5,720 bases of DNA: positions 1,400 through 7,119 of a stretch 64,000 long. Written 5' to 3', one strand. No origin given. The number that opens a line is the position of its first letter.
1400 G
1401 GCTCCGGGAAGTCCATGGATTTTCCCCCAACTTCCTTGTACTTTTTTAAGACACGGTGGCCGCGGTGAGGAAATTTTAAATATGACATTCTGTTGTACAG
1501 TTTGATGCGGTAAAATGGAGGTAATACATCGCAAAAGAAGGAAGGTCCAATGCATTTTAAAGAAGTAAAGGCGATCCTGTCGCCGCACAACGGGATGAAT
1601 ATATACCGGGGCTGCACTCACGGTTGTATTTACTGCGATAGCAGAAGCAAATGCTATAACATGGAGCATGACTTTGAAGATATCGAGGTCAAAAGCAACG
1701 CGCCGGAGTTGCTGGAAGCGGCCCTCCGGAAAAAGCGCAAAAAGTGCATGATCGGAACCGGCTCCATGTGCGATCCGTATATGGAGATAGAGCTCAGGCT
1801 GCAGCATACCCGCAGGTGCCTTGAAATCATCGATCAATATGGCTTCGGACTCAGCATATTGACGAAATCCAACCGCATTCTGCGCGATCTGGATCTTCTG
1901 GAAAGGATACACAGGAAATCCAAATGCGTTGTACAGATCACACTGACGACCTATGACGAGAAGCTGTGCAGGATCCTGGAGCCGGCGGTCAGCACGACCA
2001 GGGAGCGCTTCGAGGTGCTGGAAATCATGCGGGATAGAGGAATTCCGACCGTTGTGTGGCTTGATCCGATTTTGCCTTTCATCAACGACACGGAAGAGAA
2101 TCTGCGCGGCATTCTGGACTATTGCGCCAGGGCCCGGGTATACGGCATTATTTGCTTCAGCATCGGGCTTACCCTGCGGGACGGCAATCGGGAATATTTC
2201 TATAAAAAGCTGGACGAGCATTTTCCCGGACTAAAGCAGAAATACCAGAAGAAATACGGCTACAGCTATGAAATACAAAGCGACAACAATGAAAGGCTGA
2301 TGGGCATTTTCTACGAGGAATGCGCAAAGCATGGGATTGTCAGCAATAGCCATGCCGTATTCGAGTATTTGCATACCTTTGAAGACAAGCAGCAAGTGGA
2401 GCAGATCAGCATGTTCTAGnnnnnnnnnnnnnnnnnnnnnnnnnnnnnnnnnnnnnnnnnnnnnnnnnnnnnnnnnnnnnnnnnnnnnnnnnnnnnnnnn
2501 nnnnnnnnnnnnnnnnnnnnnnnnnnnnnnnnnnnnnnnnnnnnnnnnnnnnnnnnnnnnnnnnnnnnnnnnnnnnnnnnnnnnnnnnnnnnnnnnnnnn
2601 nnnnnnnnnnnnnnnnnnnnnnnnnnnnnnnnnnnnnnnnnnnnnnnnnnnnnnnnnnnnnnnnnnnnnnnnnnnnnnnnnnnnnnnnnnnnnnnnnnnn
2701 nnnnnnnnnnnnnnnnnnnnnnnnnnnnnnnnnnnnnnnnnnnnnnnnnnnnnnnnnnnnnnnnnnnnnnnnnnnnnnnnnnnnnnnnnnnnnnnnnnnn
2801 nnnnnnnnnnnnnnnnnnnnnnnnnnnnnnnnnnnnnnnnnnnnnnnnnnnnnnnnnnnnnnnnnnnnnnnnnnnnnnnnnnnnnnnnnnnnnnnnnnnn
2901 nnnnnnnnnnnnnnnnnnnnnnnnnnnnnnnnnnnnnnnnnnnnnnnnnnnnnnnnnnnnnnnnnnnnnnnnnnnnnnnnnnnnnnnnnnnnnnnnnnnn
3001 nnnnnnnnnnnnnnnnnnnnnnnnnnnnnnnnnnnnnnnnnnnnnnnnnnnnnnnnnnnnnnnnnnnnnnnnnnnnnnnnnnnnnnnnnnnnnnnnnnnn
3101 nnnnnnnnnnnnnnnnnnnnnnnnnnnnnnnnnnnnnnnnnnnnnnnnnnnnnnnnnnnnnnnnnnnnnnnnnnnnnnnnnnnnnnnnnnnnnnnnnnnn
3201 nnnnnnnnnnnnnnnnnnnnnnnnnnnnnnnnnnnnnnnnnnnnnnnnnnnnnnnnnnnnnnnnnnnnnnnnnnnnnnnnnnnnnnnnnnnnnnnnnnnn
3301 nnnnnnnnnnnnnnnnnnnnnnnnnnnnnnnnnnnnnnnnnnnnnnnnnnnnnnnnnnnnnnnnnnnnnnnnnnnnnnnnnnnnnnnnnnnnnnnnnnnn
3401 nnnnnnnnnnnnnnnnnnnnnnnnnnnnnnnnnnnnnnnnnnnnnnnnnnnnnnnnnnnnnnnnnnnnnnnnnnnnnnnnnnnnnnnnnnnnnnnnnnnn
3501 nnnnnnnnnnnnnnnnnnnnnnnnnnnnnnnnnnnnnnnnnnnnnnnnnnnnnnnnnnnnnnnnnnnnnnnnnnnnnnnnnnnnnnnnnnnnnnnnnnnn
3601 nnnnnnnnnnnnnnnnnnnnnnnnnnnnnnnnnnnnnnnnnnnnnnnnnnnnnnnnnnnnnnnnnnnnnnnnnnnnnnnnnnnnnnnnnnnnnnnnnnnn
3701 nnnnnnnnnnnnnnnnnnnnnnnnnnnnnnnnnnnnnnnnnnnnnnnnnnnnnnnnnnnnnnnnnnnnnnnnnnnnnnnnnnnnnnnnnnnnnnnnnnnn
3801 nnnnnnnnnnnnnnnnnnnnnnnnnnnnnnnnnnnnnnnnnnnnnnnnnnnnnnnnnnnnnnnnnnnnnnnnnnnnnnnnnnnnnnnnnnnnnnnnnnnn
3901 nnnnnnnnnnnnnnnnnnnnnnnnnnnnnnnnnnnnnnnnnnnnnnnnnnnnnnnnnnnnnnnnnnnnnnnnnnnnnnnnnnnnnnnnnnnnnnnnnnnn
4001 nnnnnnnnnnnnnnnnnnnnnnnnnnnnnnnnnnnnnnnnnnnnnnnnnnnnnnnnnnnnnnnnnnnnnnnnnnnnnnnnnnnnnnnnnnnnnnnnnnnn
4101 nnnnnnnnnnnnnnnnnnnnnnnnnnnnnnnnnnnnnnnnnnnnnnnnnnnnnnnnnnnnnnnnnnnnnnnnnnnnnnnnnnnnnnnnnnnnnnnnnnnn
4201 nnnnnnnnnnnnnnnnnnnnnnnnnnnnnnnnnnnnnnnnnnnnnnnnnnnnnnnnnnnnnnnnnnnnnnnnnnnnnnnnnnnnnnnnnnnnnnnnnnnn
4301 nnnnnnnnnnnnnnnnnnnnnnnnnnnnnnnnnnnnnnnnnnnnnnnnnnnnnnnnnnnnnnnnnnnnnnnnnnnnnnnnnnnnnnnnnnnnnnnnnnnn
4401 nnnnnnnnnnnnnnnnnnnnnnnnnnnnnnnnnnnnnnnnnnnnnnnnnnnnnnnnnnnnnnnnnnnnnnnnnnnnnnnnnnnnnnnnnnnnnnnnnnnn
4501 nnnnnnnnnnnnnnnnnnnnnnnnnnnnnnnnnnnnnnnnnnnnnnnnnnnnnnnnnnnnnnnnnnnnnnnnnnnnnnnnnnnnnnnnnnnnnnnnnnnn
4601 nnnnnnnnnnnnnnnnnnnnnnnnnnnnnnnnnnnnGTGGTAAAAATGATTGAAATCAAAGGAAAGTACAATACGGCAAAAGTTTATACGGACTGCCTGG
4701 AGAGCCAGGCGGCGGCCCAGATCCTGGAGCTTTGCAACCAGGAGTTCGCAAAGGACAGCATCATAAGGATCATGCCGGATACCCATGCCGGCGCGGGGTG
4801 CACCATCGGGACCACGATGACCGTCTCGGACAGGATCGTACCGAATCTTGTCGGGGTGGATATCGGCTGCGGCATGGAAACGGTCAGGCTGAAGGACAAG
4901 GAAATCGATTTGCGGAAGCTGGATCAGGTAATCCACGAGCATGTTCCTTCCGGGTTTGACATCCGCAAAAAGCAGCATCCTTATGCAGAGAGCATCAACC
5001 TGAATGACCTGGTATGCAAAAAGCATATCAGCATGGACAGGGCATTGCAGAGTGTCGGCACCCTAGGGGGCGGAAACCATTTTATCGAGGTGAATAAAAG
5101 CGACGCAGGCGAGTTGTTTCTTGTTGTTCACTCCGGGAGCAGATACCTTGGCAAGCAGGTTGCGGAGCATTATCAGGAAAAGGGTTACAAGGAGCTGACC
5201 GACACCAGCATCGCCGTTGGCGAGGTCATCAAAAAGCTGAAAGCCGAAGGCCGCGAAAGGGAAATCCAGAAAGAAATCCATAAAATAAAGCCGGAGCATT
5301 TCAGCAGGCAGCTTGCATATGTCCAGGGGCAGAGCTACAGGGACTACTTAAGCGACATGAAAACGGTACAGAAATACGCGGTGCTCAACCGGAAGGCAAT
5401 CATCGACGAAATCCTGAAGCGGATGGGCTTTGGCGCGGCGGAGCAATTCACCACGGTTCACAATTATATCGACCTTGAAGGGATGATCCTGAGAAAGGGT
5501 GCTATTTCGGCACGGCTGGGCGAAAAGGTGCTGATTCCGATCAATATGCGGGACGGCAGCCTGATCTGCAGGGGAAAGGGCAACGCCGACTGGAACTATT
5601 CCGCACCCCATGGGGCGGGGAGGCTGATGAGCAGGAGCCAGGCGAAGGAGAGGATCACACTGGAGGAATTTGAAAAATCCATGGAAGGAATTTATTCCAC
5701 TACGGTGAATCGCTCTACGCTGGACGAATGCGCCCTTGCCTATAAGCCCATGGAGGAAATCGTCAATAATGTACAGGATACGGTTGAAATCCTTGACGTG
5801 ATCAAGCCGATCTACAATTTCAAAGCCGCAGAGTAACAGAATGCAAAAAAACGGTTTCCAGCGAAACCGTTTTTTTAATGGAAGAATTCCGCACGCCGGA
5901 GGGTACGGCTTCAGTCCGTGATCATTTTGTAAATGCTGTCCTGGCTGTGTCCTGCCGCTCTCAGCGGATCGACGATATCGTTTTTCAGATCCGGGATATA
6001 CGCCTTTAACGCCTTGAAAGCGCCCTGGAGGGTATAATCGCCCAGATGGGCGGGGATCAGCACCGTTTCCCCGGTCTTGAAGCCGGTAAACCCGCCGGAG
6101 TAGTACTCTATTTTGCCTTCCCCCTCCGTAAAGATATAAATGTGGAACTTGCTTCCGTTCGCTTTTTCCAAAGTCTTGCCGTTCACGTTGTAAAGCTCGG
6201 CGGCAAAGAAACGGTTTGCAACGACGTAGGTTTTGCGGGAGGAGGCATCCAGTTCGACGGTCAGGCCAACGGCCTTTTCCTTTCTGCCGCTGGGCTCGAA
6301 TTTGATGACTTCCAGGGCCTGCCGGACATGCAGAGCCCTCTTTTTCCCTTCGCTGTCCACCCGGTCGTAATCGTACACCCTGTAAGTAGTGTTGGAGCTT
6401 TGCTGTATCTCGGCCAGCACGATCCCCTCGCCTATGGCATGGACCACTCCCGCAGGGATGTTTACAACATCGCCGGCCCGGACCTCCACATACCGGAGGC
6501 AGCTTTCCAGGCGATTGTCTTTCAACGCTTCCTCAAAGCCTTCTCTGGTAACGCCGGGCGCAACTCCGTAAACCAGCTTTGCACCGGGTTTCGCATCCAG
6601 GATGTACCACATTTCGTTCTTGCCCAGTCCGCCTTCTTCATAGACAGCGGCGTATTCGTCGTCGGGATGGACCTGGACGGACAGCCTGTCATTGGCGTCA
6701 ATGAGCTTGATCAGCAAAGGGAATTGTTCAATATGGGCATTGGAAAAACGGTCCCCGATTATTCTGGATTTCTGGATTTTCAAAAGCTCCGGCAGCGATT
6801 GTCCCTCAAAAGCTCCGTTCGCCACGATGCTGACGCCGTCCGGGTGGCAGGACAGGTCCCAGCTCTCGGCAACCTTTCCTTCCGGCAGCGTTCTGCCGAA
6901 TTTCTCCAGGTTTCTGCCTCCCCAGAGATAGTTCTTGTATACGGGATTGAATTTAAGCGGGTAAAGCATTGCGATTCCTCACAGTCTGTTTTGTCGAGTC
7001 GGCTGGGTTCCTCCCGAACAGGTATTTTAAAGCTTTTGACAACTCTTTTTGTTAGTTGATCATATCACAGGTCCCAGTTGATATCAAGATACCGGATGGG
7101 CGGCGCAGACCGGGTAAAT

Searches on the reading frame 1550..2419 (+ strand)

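Call 72: search_protein_families(library=pfam, proteins=[window:1550-2419:+], max_evalue=0.0001)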
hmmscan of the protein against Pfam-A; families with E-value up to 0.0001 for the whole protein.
window:1550-2419:+ (289 aa): 1 family
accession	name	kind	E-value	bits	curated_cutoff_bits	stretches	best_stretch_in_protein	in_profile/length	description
PF04055.27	Radical_SAM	-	1.8e-14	54.7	29.5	1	16-190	1-164/166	Radical SAM superfamily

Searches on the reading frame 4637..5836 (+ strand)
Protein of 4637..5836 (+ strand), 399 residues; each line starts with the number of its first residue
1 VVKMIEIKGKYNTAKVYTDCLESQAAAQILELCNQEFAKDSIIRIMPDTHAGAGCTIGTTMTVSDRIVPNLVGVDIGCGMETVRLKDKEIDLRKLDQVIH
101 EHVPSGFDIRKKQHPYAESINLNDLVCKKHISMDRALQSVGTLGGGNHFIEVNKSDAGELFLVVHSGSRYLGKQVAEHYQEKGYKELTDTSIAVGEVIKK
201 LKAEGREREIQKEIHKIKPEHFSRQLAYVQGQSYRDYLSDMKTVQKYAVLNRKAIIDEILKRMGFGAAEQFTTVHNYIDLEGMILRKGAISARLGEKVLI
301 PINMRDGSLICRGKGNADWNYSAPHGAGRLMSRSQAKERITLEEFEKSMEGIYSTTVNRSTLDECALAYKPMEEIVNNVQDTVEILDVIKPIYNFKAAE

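Call 72: search_protein_families(library=pfam, proteins=[window:4637-5836:+], max_evalue=0.0001)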
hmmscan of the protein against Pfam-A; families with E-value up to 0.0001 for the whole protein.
window:4637-5836:+ (399 aa): 1 family
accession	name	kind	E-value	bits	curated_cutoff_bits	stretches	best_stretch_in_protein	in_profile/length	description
PF01139.22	RtcB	-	4e-65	221.1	27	2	130-396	137-425/426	tRNA-splicing ligase RtcB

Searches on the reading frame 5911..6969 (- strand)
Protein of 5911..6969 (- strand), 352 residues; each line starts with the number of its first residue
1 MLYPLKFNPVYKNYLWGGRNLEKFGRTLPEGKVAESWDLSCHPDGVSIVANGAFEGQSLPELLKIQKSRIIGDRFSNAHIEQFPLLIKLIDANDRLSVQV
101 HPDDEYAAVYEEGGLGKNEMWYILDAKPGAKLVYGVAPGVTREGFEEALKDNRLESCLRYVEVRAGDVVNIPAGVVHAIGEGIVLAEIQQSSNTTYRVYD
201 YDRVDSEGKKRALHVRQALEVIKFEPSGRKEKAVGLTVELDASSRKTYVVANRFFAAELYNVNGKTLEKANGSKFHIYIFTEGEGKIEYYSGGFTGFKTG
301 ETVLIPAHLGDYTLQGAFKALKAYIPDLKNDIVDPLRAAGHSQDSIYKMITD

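Call 72: search_protein_families(library=pfam, proteins=[window:5911-6969:-], max_evalue=0.0001)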
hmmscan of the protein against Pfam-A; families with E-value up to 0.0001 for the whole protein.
window:5911-6969:- (352 aa): 2 families
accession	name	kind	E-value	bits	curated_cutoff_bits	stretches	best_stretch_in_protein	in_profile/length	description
PF20511.4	PMI_typeI_cat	-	5.5e-14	52.9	22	1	6-109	3-109/143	Phosphomannose isomerase type I, catalytic domain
PF21621.3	MPI_cupin_dom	-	2.1e-08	34.5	27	1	246-324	3-78/79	Mannose-6-phosphate isomerase, cupin domain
